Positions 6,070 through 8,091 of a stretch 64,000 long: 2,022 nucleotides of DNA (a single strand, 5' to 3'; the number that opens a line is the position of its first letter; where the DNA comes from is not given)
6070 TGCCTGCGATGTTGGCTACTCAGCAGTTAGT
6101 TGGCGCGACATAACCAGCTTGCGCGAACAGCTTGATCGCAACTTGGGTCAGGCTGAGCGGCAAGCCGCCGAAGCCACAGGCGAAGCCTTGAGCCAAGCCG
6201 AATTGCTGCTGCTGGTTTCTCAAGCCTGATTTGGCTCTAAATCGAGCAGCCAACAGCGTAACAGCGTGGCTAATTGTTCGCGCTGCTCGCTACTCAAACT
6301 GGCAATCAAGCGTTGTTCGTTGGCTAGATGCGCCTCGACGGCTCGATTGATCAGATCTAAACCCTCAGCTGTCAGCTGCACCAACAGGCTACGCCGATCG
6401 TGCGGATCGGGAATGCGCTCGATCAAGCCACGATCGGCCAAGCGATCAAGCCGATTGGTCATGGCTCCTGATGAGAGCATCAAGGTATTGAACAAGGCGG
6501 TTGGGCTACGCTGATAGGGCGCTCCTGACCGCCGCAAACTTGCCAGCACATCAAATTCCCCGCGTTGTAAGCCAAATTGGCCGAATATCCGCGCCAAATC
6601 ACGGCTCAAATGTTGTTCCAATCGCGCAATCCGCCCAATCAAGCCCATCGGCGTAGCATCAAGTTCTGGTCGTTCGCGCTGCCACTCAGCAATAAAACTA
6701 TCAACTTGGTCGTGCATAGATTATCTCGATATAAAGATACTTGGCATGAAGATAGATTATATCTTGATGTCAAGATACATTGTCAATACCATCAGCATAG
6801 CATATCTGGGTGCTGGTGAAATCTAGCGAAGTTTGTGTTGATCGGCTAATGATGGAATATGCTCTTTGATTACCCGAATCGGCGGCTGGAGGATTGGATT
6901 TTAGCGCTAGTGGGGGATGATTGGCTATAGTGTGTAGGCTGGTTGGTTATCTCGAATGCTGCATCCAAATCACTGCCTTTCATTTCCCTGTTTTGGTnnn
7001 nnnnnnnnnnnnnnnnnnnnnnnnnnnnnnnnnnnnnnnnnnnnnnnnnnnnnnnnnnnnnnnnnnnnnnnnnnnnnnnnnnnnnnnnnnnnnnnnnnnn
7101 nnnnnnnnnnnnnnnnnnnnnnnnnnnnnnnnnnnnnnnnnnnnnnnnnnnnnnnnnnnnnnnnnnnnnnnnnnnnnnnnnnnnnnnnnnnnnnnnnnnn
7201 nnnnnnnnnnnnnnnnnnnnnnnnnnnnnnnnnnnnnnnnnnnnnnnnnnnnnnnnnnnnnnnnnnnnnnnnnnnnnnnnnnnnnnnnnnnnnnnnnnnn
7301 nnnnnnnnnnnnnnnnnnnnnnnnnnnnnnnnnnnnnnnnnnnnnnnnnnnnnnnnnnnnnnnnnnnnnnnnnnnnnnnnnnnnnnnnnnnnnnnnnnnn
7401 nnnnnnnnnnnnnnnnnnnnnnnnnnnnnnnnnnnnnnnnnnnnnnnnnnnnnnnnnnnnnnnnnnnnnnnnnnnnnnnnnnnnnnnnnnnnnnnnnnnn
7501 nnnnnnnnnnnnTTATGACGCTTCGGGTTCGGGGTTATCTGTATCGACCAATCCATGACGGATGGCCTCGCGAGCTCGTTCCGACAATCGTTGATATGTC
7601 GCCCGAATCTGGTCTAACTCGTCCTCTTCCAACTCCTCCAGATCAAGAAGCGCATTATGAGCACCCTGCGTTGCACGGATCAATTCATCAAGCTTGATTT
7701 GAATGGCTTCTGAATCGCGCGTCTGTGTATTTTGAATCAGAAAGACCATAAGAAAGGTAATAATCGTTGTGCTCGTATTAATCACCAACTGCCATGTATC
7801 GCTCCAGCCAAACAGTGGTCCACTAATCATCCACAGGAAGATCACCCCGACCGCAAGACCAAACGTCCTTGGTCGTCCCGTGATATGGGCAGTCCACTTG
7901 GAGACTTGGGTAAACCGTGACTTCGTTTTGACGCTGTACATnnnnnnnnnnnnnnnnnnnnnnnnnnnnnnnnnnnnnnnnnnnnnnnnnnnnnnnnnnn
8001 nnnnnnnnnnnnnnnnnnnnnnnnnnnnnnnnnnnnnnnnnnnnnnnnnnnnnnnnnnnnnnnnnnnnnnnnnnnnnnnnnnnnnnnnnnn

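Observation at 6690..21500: A 14.4-kb accessory block bounded by diverged duplicate copies of the marR-eamA promoter junction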

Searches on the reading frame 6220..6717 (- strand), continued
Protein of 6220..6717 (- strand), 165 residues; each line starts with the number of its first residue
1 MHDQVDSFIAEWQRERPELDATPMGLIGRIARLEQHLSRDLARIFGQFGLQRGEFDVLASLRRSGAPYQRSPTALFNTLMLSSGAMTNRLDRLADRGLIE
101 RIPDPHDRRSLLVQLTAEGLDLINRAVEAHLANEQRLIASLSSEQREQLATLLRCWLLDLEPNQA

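Call 66: search_solved_structures(query=window:6220-6717:-, max_evalue=1e-15, show_alignments=3)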
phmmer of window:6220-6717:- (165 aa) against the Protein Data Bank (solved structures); distinct sequences matched with E-value up to 1e-15: 6.
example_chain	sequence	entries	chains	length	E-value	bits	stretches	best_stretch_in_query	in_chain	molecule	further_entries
8ylh_A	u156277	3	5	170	1.2e-45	158.6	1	3-162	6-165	Regulatory protein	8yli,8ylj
8ylf_A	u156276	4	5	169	5.1e-40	140.3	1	6-154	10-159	MarR family transcriptional regulator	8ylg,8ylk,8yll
2fbk_A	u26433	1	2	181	9.1e-20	74.6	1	21-160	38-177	transcriptional regulator, MarR family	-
5dd8_A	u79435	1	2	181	9.3e-20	74.5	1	21-160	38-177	Transcriptional regulator, MarR family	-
8ylm_A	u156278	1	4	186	9.8e-20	74.5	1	21-160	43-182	Transcriptional regulator, MarR family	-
7xl9_A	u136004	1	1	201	1.1e-19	74.2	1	21-160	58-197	Transcriptional regulator, MarR family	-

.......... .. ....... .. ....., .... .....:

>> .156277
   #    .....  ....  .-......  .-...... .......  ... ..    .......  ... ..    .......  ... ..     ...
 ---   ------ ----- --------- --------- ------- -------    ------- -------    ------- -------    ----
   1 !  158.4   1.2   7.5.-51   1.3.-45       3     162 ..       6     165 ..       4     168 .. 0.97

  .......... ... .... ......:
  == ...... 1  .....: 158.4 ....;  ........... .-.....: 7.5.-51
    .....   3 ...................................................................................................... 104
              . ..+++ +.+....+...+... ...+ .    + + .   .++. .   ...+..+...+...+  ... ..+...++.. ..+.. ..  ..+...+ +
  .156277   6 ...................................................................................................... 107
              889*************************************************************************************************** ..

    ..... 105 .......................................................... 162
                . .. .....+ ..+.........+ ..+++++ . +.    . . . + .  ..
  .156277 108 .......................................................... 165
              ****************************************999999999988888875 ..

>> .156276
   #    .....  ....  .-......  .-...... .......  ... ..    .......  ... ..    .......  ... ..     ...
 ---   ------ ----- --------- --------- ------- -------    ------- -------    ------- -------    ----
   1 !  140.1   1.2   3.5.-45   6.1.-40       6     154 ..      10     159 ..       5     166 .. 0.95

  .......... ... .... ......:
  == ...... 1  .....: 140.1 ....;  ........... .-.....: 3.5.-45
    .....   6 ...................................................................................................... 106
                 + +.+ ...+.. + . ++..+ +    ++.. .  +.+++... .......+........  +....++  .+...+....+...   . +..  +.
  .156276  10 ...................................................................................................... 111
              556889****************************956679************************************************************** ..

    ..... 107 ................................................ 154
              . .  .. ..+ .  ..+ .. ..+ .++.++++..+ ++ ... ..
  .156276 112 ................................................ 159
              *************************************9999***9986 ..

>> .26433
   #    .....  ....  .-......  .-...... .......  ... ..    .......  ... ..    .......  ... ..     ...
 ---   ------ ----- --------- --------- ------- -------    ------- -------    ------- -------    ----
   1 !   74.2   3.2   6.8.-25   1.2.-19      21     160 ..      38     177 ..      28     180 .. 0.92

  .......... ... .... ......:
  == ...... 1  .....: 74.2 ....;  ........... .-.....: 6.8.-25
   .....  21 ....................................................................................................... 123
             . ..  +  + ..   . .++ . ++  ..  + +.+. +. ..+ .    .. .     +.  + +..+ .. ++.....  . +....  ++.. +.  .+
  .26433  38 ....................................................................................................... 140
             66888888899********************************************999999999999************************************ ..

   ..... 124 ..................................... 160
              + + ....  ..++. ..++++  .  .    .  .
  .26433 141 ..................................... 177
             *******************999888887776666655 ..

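Call 74: list_cluster_members(proteins=[window:6220-6717:-])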
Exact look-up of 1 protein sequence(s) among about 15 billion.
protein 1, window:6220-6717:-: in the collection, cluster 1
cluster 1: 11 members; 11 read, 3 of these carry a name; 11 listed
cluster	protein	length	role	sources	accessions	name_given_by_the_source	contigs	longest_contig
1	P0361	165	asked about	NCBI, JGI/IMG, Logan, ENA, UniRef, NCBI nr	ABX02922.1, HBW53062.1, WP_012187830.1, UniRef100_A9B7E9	MAG TPA: MarR family transcriptional regulator [Herpetosiphon sp.] | Transcriptional regulator, MarR family n=1 Tax=Herpetosiphon aurantiacus (strain ATCC ... | MarR family transcriptional regulator [Herpetosiphon sp.]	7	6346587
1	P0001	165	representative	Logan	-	-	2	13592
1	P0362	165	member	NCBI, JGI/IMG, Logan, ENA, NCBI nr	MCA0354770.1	MAG: MarR family transcriptional regulator [Chloroflexi bacterium] | MarR family transcriptional regulator [Chloroflexota bacterium]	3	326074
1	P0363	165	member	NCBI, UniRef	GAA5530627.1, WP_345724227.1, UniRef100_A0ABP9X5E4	MarR family transcriptional regulator [Herpetosiphon gulosus] | HTH marR-type domain-containing protein n=1 Tax=Herpetosiphon gulosus TaxID=1973496 ...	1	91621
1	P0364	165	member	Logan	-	-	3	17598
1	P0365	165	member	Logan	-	-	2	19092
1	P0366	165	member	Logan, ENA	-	-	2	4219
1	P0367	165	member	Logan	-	-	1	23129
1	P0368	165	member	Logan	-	-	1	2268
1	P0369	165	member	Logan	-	-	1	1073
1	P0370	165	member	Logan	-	-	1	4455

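Call 75: find_encoding_contigs(protein=P0362, flank=10000, max_places=2)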
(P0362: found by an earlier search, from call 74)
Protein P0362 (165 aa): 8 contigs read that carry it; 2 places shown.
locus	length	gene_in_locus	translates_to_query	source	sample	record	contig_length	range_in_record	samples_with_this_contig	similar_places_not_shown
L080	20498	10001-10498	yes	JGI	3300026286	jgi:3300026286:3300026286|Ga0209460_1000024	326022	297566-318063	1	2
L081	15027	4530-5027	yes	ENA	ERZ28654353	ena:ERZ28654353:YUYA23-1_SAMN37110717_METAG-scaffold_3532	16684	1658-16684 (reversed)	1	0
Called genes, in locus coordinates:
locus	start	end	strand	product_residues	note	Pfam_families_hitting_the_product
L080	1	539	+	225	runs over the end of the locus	-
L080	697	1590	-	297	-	PF00892:EamA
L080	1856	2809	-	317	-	PF04041:Glyco_hydro_130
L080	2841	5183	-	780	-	PF13439:Glyco_transf_4, PF00534:Glycos_transf_1, PF13692:Glyco_trans_1_4, PF13524:Glyco_trans_1_2 (weak)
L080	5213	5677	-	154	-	-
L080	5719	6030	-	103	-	PF08869:XisI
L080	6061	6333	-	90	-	-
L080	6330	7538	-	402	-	PF02518:HATPase_c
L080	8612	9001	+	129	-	PF06305:LapA_dom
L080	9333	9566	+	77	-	-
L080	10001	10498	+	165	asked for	PF01047:MarR, PF12802:MarR_2, PF13463:HTH_27 (faint)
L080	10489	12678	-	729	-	PF00931:NB-ARC (weak), PF13401:AAA_22, PF25872:HTH_77 (weak), PF13181:TPR_8 (faint), PF13374:TPR_10 (faint), PF00515:TPR_1 (faint), PF07719:TPR_2 (faint), PF13424:TPR_12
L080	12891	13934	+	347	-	PF00188:CAP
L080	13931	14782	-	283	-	PF17827:PrmC_N, PF02475:TRM5-TYW2_MTfase (weak), PF05175:MTS, PF06325:PrmA, PF12847:Methyltransf_18, PF13847:Methyltransf_31, PF08242:Methyltransf_12, PF13649:Methyltransf_25, +4 more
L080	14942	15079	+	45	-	-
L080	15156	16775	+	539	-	PF01202:SKI, PF13238:AAA_18 (weak), PF00465:Fe-ADH (weak), PF13685:Fe-ADH_2 (weak), PF01761:DHQ_synthase, PF24621:DHQS_C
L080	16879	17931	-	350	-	PF02277:DBI_PRT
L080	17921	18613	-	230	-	PF05239:PRC (weak)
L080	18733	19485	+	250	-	PF00756:Esterase, PF02230:Abhydrolase_2 (faint)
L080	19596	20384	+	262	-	PF00106:adh_short, PF23441:SDR (weak), PF13561:adh_short_C2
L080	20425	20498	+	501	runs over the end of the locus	PF04151:PPC (weak)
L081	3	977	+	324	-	?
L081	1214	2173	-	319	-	PF06719:AraC_N, PF00165:HTH_AraC (weak), PF12833:HTH_18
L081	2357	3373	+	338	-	PF08240:ADH_N, PF16912:Glu_dehyd_C, PF00107:ADH_zinc_N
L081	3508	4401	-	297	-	PF00892:EamA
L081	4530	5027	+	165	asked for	PF01047:MarR, PF12802:MarR_2, PF13463:HTH_27 (faint)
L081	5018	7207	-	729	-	PF00931:NB-ARC (weak), PF13401:AAA_22, PF25872:HTH_77 (weak), PF13181:TPR_8 (faint), PF13374:TPR_10 (faint), PF00515:TPR_1 (faint), PF07719:TPR_2 (faint), PF13424:TPR_12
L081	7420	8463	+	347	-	PF00188:CAP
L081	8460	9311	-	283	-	PF17827:PrmC_N, PF02475:TRM5-TYW2_MTfase (weak), PF00891:Methyltransf_2 (weak), PF05175:MTS, PF06325:PrmA, PF12847:Methyltransf_18, PF13847:Methyltransf_31, PF13649:Methyltransf_25, +4 more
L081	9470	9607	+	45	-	-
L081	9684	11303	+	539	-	PF01202:SKI, PF13238:AAA_18 (weak), PF00465:Fe-ADH (weak), PF13685:Fe-ADH_2 (weak), PF01761:DHQ_synthase, PF24621:DHQS_C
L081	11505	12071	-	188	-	PF00908:dTDP_sugar_isom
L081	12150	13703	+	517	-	PF01743:PolyA_pol, PF12627:PolyA_pol_RNAbd, PF01966:HD (weak), PF13735:tRNA_NucTran2_2 (faint)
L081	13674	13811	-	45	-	-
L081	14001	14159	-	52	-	-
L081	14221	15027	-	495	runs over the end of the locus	PF07837:FTCD_N, PF02971:FTCD, PF04961:FTCD_C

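Call 76: find_encoding_contigs(protein=P0363, flank=10000, max_places=2)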
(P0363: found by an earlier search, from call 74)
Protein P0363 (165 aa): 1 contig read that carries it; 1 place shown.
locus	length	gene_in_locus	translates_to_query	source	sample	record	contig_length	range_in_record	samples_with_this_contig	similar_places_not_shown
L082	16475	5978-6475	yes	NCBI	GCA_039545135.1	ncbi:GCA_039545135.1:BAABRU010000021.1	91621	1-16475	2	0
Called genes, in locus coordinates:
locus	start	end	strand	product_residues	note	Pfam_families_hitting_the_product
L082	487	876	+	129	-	PF06305:LapA_dom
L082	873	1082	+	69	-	PF21344:Zn_ribbon_LysW (weak)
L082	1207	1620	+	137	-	PF00072:Response_reg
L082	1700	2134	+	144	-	PF08814:XisH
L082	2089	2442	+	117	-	PF08869:XisI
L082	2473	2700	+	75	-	-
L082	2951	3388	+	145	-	PF07883:Cupin_2 (weak)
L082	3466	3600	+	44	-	-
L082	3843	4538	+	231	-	PF01988:VIT1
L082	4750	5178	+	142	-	PF04120:Iron_permease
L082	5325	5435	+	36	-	-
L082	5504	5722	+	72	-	-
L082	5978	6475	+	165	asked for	PF01047:MarR, PF12802:MarR_2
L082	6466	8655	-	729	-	PF00931:NB-ARC, PF13401:AAA_22, PF25872:HTH_77 (weak), PF13181:TPR_8 (faint), PF13374:TPR_10 (faint), PF00515:TPR_1 (faint), PF13424:TPR_12 (weak), PF13424:TPR_12, +2 more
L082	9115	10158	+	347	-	PF00188:CAP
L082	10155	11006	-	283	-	PF17827:PrmC_N, PF02475:TRM5-TYW2_MTfase (weak), PF00891:Methyltransf_2 (weak), PF05175:MTS, PF06325:PrmA, PF01170:UPF0020 (weak), PF12847:Methyltransf_18, PF13649:Methyltransf_25, +5 more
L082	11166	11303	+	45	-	-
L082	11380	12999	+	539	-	PF01202:SKI, PF13238:AAA_18 (weak), PF00465:Fe-ADH (weak), PF13685:Fe-ADH_2 (weak), PF01761:DHQ_synthase, PF24621:DHQS_C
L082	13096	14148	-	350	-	PF02277:DBI_PRT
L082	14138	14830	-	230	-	PF05239:PRC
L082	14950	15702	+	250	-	PF00756:Esterase, PF02230:Abhydrolase_2 (weak)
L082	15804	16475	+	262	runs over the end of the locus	PF00106:adh_short, PF23441:SDR (weak), PF13561:adh_short_C2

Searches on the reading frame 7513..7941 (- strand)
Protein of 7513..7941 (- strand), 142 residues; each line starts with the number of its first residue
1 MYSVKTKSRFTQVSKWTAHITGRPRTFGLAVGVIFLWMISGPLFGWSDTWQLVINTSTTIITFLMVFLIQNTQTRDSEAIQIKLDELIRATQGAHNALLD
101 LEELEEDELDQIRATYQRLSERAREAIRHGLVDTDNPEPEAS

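Call 7: search_protein_families(library=pfam, proteins=[window:7513-7941:-])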
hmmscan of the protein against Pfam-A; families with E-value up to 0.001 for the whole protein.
window:7513-7941:- (142 aa): 1 family
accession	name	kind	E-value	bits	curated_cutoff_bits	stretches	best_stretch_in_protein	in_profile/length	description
PF04120.17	Iron_permease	-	1.2e-52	177.5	25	1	10-127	1-118/128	Low affinity iron permease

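Call 37: find_homologous_proteins(query=window:7513-7941:-, max_evalue=1e-20)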
Query window:7513-7941:- (142 aa): 7997 proteins with E <= 1e-20 among 8000 candidates; the best 120 are listed.
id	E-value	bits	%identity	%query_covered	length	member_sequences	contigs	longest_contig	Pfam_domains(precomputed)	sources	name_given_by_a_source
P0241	2.5e-84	298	95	100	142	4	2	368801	PF04120.18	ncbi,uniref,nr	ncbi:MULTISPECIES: low affinity iron permease family protein [Herpetosiphon]|uniref:Low affinity iro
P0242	5.8e-58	213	70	99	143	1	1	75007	PF04120.18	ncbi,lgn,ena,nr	ncbi:MAG TPA: low affinity iron permease family protein [Blastocatellia bacterium]|nr:low affinity i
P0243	8.6e-58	212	71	97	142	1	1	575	PF04120.18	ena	-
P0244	1.2e-57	212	71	99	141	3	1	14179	PF04120.18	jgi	jgi:low affinity Fe/Cu permease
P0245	1.5e-57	211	70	97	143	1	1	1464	PF04120.18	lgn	-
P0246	1.5e-57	211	69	99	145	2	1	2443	PF04120.18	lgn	-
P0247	1.5e-57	211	74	99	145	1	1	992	PF04120.18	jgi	jgi:low affinity Fe/Cu permease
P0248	1.7e-57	211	70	97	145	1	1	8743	PF04120.18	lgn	-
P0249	2.2e-57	211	70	97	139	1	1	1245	PF04120.18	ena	-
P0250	2.5e-57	211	72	94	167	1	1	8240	PF04120.18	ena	-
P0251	2.6e-57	211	71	97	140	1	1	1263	PF04120.18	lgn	-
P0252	3.4e-57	210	72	96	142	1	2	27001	PF04120.18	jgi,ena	-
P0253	3.6e-57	210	70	97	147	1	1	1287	PF04120.18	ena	-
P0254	3.7e-57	210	69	97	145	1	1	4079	PF04120.18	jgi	jgi:low affinity Fe/Cu permease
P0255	4.1e-57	210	73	94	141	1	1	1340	PF04120.18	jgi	jgi:low affinity Fe/Cu permease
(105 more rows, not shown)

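Call 38: find_encoding_contigs(protein=P0241, flank=10000, max_places=4)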
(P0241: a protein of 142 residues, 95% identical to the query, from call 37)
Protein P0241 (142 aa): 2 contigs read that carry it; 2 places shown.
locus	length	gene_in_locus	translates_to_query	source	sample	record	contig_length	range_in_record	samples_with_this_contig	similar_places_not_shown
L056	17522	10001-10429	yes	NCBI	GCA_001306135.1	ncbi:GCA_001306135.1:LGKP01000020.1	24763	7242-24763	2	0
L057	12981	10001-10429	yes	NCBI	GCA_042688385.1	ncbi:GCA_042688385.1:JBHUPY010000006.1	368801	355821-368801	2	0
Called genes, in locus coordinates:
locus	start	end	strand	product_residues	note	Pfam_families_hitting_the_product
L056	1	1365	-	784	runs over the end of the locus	PF13439:Glyco_transf_4, PF00534:Glycos_transf_1, PF13692:Glyco_trans_1_4, PF13524:Glyco_trans_1_2 (faint)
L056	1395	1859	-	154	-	-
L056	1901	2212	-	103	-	PF08869:XisI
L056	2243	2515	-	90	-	-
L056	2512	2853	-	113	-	PF02518:HATPase_c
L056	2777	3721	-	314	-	-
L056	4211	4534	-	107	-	-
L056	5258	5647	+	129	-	PF06305:LapA_dom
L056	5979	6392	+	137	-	PF00072:Response_reg (weak)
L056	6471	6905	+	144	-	PF08814:XisH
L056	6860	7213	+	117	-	PF08869:XisI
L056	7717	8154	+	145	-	-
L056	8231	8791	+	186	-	-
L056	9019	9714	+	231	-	PF01988:VIT1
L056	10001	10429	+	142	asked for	PF04120:Iron_permease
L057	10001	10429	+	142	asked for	PF04120:Iron_permease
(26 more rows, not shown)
